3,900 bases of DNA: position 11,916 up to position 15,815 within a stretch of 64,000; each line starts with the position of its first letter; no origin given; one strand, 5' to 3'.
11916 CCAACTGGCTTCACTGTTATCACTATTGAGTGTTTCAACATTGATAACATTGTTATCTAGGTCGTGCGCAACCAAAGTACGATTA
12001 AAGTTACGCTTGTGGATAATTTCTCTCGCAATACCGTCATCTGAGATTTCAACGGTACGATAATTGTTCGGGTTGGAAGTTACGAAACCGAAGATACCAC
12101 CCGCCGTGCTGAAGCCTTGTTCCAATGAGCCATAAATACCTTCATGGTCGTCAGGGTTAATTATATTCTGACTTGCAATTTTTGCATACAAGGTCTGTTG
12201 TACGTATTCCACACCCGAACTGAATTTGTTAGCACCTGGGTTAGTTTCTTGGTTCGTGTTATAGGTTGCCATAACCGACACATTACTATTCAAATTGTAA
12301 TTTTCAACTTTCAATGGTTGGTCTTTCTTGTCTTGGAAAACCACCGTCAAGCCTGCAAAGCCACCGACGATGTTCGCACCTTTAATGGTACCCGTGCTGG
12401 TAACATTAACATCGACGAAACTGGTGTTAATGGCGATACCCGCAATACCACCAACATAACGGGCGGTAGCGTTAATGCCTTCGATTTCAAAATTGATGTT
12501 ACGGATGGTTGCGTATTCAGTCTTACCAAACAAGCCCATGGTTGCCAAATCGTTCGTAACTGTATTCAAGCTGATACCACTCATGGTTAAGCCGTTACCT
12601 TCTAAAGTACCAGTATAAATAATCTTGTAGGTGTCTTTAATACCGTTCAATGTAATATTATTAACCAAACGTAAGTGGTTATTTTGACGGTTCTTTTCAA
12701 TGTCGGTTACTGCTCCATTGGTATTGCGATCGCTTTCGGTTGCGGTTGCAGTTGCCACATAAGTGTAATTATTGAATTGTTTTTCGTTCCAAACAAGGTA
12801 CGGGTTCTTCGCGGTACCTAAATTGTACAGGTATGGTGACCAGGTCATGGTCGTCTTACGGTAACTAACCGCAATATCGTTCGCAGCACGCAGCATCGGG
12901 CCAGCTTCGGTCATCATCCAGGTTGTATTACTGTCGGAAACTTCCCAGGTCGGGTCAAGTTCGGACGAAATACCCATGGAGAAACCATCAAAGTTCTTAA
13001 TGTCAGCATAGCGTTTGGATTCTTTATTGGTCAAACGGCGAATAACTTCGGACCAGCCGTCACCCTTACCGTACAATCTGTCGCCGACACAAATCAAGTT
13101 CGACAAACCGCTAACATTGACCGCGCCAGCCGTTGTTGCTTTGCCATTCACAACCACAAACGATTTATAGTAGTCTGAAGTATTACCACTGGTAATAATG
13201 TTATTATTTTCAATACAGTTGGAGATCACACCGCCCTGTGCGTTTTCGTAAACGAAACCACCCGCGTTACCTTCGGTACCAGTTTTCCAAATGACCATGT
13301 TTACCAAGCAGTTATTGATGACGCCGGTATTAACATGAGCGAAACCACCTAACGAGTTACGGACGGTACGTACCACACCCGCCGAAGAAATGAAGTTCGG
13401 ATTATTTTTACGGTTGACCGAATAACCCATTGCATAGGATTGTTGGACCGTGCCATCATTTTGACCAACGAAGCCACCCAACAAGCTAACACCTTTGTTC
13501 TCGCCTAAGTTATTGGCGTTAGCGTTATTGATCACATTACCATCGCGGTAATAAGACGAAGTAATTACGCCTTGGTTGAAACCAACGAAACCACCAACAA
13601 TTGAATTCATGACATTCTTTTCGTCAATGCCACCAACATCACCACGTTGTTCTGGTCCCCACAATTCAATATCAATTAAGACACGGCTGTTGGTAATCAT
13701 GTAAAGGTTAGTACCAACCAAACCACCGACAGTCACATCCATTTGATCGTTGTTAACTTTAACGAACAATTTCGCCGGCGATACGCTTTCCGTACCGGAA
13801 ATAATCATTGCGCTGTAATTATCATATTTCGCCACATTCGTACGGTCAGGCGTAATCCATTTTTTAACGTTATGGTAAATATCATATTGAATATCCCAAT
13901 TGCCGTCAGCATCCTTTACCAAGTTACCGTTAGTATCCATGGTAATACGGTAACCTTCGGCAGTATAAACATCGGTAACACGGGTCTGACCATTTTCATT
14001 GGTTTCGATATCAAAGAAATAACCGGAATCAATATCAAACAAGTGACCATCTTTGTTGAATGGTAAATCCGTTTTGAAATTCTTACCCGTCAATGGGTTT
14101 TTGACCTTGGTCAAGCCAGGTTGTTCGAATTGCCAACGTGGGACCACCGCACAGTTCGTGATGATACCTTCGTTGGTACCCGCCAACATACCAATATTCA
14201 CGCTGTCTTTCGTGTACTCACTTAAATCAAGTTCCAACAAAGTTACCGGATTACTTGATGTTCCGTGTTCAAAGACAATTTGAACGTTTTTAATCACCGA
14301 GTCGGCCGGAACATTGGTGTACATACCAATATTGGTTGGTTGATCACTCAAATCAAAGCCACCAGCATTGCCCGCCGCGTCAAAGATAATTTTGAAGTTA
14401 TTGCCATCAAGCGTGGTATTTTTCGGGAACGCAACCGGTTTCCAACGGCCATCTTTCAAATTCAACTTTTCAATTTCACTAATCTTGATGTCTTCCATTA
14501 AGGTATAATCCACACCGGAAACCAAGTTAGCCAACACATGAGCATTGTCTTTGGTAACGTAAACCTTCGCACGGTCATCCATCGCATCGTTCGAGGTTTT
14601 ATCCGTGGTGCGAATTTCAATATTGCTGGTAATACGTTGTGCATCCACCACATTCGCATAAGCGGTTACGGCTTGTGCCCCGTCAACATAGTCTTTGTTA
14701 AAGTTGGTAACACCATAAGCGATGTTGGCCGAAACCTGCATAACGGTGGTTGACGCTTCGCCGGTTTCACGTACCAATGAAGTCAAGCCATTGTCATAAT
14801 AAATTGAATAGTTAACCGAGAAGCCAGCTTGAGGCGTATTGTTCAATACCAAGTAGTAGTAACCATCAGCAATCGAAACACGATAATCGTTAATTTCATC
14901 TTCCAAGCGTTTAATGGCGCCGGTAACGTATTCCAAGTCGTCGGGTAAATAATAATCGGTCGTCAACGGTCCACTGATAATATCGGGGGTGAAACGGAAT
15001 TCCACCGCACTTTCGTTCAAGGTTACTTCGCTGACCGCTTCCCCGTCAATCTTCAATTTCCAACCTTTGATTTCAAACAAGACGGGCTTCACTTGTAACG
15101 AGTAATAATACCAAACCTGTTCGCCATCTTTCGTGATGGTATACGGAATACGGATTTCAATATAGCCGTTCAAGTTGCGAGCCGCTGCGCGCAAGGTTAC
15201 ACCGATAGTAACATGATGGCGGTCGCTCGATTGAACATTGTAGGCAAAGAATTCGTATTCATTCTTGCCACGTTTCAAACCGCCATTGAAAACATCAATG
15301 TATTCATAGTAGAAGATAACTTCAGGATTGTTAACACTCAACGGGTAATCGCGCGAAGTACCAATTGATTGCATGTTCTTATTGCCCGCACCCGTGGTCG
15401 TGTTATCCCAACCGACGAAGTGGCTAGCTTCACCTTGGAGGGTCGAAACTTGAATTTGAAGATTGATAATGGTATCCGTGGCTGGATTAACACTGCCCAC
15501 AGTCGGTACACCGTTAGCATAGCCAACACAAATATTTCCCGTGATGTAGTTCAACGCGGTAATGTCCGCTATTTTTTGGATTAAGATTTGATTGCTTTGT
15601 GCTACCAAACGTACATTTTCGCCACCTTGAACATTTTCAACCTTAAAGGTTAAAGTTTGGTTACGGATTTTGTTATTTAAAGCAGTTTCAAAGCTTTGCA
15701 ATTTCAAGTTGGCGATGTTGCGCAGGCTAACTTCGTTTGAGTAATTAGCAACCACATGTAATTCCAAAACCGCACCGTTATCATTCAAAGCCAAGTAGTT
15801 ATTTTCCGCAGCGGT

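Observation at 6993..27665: Single uninterrupted 20.6-kb gene for a ~6,880-aa N-terminally anchored surface protein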

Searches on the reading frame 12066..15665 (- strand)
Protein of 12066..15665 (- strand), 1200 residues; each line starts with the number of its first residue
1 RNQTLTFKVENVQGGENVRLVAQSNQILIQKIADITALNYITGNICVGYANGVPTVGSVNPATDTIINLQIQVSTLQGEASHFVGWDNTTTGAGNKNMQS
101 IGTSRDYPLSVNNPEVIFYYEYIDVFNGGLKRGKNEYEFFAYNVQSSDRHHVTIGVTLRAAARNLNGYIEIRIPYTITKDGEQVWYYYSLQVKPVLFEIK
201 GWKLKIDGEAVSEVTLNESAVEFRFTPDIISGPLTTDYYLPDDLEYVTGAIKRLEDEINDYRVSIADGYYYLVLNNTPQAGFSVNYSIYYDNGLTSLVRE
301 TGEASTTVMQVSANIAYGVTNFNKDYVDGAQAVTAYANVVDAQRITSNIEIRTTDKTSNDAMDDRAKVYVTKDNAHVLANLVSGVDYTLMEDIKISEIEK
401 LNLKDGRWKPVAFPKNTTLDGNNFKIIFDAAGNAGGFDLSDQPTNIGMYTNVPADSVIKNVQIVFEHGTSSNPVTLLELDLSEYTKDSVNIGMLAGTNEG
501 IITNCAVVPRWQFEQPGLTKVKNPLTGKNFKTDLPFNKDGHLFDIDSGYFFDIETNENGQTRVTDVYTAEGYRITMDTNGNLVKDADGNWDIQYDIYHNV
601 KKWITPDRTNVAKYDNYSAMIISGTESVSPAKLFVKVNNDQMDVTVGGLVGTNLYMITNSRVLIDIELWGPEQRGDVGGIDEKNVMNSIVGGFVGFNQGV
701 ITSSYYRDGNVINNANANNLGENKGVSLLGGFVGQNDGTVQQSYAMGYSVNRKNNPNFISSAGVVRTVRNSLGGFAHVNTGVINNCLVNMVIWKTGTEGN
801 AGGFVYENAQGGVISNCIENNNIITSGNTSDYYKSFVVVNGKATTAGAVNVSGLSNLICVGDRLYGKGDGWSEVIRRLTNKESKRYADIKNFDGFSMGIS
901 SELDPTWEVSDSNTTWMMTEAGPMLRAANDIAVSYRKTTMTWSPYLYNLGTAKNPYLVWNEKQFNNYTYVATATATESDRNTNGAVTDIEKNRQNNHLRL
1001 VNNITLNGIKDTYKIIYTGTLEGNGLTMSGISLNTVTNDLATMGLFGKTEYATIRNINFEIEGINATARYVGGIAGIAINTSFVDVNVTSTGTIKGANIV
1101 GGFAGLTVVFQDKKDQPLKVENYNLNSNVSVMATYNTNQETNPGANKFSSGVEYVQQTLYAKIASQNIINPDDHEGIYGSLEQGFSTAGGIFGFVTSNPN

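Call 5: search_protein_families(library=pfam, proteins=[window:12066-15665:-], max_evalue=0.1)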
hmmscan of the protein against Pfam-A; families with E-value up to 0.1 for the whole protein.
window:12066-15665:- (1200 aa): 0 families

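Call 6: search_protein_families(library=ncbifam, proteins=[window:12066-15665:-], max_evalue=0.1)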
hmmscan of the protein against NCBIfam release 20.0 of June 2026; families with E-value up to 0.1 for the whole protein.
window:12066-15665:- (1200 aa): 0 families

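Call 42: search_protein_families(library=phrogs, proteins=[window:12066-15665:-], max_evalue=0.01)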
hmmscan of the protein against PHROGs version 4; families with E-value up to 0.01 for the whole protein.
window:12066-15665:- (1200 aa): 1 family
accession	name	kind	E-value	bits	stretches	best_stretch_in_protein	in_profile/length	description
phrog_30905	-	unknown function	0.00034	21.6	1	1008-1103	37-126/139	-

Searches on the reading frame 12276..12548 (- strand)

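Call 84: search_protein_families(library=pfam, proteins=[window:12276-12548:-], max_evalue=10)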
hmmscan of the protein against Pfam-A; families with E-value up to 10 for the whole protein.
seq(91 aa): 2 families
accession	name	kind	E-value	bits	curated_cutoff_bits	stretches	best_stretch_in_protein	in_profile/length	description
PF05342.19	Peptidase_M26_N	-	0.027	14.1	27.7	1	5-50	204-249/250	M26 IgA1-specific Metallo-endopeptidase N-terminal region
PF07581.17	Glug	-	0.099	13.5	20.5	1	29-52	2-26/28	The GLUG motif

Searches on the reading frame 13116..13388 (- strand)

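Call 84: search_protein_families(library=pfam, proteins=[window:13116-13388:-], max_evalue=10)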
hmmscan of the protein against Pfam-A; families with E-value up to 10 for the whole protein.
seq(91 aa): 1 family
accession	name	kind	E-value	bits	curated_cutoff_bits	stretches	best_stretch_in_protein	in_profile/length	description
PF18888.5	DUF5650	-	1.8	8.7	25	1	26-67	6-47/55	Repeat of unknown function (DUF5650)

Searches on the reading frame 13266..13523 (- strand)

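Call 84: search_protein_families(library=pfam, proteins=[window:13266-13523:-], max_evalue=10)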
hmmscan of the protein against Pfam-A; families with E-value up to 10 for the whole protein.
seq(86 aa): 1 family
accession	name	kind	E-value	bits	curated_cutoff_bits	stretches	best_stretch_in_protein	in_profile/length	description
PF07581.17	Glug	-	0.018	15.8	20.5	1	13-36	3-27/28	The GLUG motif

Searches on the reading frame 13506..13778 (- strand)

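Call 84: search_protein_families(library=pfam, proteins=[window:13506-13778:-], max_evalue=10)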
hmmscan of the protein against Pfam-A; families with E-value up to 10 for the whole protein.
seq(91 aa): 1 family
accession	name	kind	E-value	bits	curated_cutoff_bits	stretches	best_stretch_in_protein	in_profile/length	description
PF07581.17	Glug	-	0.00021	21.9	20.5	2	16-37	4-27/28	The GLUG motif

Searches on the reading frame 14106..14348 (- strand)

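Call 84: search_protein_families(library=pfam, proteins=[window:14106-14348:-], max_evalue=10)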
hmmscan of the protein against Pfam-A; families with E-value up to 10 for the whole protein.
seq(81 aa): 1 family
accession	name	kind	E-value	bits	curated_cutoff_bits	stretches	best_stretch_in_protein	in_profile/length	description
PF00139.26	Lectin_legB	-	0.033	14.1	26.3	1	19-76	176-236/250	Legume lectin domain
